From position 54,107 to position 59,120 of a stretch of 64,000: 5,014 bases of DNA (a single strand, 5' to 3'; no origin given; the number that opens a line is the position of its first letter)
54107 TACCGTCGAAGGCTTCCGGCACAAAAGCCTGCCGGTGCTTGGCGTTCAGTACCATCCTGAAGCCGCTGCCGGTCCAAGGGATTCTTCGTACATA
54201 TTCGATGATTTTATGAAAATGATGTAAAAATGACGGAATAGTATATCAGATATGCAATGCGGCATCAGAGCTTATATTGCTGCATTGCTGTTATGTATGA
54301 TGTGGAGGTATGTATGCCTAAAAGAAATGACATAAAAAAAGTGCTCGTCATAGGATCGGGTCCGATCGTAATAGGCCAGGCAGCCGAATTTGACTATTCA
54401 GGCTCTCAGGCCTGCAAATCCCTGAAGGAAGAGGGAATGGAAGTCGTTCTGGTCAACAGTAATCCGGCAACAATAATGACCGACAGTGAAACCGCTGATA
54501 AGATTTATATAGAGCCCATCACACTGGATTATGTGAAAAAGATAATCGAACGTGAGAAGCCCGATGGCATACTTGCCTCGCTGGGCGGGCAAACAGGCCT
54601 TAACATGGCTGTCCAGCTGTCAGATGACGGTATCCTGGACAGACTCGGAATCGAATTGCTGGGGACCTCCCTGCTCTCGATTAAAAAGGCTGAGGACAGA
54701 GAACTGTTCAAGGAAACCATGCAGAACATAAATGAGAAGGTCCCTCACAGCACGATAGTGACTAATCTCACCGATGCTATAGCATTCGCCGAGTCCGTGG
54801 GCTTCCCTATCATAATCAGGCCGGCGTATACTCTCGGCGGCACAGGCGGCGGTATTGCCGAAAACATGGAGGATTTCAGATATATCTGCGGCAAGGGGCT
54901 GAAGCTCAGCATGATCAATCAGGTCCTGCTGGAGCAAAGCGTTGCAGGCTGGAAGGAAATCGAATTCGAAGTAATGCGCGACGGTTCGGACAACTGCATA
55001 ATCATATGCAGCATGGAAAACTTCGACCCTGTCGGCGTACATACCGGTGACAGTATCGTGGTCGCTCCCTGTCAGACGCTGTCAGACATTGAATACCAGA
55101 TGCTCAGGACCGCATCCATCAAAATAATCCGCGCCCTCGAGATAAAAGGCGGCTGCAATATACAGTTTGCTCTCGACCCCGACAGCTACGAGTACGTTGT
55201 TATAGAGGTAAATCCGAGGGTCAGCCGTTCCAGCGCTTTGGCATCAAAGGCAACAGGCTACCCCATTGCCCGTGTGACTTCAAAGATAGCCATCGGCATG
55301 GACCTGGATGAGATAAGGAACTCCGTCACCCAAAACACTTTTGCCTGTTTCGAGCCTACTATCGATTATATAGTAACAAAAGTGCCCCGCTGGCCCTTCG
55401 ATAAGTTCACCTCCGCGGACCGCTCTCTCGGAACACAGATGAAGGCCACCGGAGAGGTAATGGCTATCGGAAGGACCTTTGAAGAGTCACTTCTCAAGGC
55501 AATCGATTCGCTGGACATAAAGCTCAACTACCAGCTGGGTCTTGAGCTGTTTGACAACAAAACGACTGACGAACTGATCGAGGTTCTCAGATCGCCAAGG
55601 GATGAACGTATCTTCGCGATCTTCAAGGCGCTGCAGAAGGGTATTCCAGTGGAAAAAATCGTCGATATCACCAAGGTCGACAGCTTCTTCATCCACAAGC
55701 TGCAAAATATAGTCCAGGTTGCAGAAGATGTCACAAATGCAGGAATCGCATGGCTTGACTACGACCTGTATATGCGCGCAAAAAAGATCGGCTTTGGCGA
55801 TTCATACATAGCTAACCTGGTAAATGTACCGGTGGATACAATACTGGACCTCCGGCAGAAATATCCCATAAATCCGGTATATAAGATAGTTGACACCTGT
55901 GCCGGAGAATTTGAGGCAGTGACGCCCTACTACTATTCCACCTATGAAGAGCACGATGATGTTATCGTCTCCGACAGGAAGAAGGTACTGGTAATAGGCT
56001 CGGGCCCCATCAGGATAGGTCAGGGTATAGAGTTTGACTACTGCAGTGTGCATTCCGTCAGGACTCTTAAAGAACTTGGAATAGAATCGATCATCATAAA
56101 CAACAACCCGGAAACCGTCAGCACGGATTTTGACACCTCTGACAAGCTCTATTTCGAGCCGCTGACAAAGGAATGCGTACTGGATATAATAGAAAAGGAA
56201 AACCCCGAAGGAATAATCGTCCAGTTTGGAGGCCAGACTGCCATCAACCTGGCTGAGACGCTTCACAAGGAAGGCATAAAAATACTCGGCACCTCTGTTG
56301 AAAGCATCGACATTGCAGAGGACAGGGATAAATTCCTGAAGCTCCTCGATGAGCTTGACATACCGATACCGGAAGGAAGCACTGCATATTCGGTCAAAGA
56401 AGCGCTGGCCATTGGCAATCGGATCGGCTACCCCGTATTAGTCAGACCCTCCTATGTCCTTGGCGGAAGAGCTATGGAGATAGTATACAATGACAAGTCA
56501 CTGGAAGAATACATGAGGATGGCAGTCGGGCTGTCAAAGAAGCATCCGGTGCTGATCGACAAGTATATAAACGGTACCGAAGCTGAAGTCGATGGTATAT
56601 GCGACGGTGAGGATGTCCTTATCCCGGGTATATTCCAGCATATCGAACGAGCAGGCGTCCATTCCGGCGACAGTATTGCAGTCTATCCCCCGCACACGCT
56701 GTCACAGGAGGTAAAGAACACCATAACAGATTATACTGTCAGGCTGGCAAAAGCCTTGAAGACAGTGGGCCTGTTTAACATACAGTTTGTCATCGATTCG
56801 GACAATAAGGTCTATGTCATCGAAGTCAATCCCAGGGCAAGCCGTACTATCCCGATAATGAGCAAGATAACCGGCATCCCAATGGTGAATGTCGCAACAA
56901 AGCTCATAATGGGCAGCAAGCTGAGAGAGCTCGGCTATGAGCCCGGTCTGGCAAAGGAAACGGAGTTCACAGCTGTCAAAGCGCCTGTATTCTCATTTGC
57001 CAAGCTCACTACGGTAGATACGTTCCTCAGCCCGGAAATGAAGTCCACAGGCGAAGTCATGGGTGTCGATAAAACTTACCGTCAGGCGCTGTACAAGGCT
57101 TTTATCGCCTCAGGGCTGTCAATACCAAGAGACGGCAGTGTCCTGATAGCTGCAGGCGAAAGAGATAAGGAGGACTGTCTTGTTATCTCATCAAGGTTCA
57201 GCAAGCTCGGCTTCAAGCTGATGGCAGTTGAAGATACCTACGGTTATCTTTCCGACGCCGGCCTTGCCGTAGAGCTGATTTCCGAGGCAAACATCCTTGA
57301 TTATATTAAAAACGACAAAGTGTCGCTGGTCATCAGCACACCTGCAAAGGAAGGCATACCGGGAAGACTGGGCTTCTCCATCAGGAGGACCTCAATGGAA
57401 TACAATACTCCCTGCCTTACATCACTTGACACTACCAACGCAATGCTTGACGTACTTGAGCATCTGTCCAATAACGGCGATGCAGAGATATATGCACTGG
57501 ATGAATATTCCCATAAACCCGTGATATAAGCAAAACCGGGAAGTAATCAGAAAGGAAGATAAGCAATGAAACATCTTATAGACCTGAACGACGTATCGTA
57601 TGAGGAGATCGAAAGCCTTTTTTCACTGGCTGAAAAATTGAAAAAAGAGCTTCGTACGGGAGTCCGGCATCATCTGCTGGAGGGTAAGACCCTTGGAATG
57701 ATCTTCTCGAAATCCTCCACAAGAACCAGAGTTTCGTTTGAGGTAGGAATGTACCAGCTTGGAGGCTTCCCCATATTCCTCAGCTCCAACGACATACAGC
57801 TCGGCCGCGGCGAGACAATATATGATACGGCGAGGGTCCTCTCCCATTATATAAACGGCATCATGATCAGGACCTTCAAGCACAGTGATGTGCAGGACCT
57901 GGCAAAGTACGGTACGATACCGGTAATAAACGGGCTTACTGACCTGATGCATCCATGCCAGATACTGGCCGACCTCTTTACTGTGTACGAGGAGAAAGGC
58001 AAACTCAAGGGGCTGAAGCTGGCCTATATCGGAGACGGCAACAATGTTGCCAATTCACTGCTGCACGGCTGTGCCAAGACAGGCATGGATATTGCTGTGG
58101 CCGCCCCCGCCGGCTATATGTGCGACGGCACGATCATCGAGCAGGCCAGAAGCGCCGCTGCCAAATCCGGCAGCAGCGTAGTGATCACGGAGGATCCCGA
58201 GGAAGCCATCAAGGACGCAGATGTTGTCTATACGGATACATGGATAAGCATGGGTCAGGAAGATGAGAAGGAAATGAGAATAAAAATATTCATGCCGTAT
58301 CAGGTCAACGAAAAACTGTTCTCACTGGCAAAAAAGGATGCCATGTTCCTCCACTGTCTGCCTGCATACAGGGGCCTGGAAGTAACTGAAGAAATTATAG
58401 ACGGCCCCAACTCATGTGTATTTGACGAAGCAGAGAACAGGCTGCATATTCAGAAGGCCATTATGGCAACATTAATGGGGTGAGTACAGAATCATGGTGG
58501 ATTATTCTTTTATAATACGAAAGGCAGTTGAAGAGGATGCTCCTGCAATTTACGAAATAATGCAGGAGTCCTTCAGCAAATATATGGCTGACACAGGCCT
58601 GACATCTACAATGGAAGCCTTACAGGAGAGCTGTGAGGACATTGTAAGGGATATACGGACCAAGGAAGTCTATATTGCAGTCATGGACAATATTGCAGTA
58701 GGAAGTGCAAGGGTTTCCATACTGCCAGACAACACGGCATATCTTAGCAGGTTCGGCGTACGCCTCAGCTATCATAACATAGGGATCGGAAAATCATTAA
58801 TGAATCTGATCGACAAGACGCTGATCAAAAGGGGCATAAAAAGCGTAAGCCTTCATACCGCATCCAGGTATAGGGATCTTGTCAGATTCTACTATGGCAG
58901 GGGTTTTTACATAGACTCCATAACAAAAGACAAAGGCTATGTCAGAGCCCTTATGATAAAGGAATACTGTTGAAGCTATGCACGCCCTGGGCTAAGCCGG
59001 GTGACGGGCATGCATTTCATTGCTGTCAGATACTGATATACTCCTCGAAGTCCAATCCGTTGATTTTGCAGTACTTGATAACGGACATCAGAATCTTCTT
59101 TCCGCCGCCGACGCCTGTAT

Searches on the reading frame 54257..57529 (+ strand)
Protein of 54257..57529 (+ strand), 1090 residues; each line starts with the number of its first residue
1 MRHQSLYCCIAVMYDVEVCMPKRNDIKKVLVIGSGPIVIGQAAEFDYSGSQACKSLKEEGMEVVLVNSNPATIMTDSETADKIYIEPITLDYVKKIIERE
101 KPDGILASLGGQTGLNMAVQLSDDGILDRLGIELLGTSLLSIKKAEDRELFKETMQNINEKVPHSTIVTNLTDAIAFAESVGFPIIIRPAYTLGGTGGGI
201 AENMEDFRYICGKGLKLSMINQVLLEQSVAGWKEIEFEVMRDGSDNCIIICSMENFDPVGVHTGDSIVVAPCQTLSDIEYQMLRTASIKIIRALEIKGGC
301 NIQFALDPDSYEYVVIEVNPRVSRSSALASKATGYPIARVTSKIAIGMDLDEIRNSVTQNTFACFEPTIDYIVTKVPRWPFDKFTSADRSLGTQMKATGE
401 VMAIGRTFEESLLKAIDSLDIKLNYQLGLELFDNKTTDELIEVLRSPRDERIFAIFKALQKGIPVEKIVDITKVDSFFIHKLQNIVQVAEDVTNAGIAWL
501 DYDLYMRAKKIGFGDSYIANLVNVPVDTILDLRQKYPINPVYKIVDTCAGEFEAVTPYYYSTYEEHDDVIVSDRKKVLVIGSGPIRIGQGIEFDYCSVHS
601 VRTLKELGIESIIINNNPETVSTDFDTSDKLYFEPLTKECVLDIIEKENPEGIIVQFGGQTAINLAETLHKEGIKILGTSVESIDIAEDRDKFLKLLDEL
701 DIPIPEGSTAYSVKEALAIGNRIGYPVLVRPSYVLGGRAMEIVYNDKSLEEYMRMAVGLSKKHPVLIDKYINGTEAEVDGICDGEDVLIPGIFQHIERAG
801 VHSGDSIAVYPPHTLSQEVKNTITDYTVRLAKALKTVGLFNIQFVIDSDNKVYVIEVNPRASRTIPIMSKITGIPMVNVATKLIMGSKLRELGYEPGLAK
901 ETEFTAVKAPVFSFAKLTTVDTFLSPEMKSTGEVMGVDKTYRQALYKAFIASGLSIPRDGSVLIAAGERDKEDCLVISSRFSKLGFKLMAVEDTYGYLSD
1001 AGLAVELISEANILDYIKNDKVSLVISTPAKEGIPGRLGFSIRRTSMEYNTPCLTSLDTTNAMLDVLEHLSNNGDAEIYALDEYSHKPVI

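Call 4: search_protein_families(library=pfam, proteins=[window:54257-57529:+], max_evalue=0.01)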
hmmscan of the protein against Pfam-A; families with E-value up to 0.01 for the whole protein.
window:54257-57529:+ (1090 aa): 13 families
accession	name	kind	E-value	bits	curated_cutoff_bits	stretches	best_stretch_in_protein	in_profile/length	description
PF02786.22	CPSase_L_D2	-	4.5e-119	396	19.8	2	147-352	1-210/211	Carbamoyl-phosphate synthase L chain, ATP binding domain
PF25596.1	CPSase_L_D1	-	6.4e-102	336.1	27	2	574-685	2-117/118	Carbamoyl phosphate synthase preATP-grasp domain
PF02787.25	CPSase_L_D3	-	5.6e-23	81.2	26.6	1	444-521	3-79/80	Carbamoyl-phosphate synthetase large chain, oligomerisation domain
PF07478.18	Dala_Dala_lig_C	-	7.2e-19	68.5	24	2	717-872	29-182/204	D-ala D-ala ligase C-terminus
PF02655.19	ATP-grasp_3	-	3.6e-14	53.6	23.2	1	688-861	2-157/160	ATP-grasp domain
PF02222.28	ATP-grasp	-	2.1e-13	50.7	27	1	696-861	2-163/179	ATP-grasp domain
PF15632.11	ATPgrasp_Ter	-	6.4e-13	49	29.1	1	763-887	3-111/131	ATP-grasp in the biosynthetic pathway with Ter operon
PF02142.27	MGS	-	6.1e-11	42.7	24.1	1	978-1055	6-94/94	MGS-like domain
PF01071.24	GARS_A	-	6.2e-08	33.1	27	1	695-860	8-188/194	Phosphoribosylglycinamide synthetase, ATP-grasp (A) domain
PF13535.11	ATP-grasp_4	-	1.2e-07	31.9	27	1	756-861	46-152/160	ATP-grasp domain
PF14398.11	ATPgrasp_YheCD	-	0.0044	16.8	26.8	0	814-865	180-231/255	YheC/D like ATP-grasp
PF13780.11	DUF4176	-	0.0086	16.6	25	0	24-50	12-38/74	Domain of unknown function (DUF4176)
PF13549.11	ATP-grasp_5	-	0.0095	15.8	27.6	0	695-729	17-51/221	ATP-grasp domain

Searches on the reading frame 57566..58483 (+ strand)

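Call 4: search_protein_families(library=pfam, proteins=[window:57566-58483:+], max_evalue=0.01)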
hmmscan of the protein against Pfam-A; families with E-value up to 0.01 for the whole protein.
window:57566-58483:+ (305 aa): 2 families
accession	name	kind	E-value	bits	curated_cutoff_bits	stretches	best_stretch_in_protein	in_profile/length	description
PF00185.30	OTCace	-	6.8e-64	215.1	29.4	1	148-302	1-156/157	Aspartate/ornithine carbamoyltransferase, Asp/Orn binding domain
PF02729.26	OTCace_N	-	1.1e-52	178.5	29.9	1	2-142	1-148/148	Aspartate/ornithine carbamoyltransferase, carbamoyl-P binding domain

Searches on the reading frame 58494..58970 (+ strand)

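Call 77: search_protein_families(library=ncbifam, proteins=[window:58494-58970:+], max_evalue=0.01)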
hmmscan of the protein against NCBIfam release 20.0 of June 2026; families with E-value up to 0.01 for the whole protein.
window:58494-58970:+ (159 aa): 7 families
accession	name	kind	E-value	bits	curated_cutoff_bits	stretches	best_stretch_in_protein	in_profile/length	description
NF002959.0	PRK03624.1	equivalog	0.00014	21.6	124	1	83-138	74-129/147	GNAT family acetyltransferase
NF005840.0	PRK07757.1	equivalog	0.00033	20.6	154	1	7-123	4-108/153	N-acetyltransferase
TIGR01575.1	rimI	equivalog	0.00035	20.7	86.4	1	55-144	30-118/132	ribosomal protein S18-alanine N-acetyltransferase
NF033078.2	AAC_6p_Ia_fam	equivalog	0.0023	17.8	265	1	21-125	19-119/181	AAC(6')-Ia family aminoglycoside 6'-N-acetyltransferase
NF007853.0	PRK10562.1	equivalog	0.0037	17.5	125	1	8-142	2-124/146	N-acetyltransferase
NF000360.1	sat4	exception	0.0048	17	380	1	46-144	62-159/180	streptothricin N-acetyltransferase Sat4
NF053587.1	SpmdActasePaiA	equivalog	0.005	16.6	250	0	8-138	5-147/172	spermidine/spermine N(1)-acetyltransferase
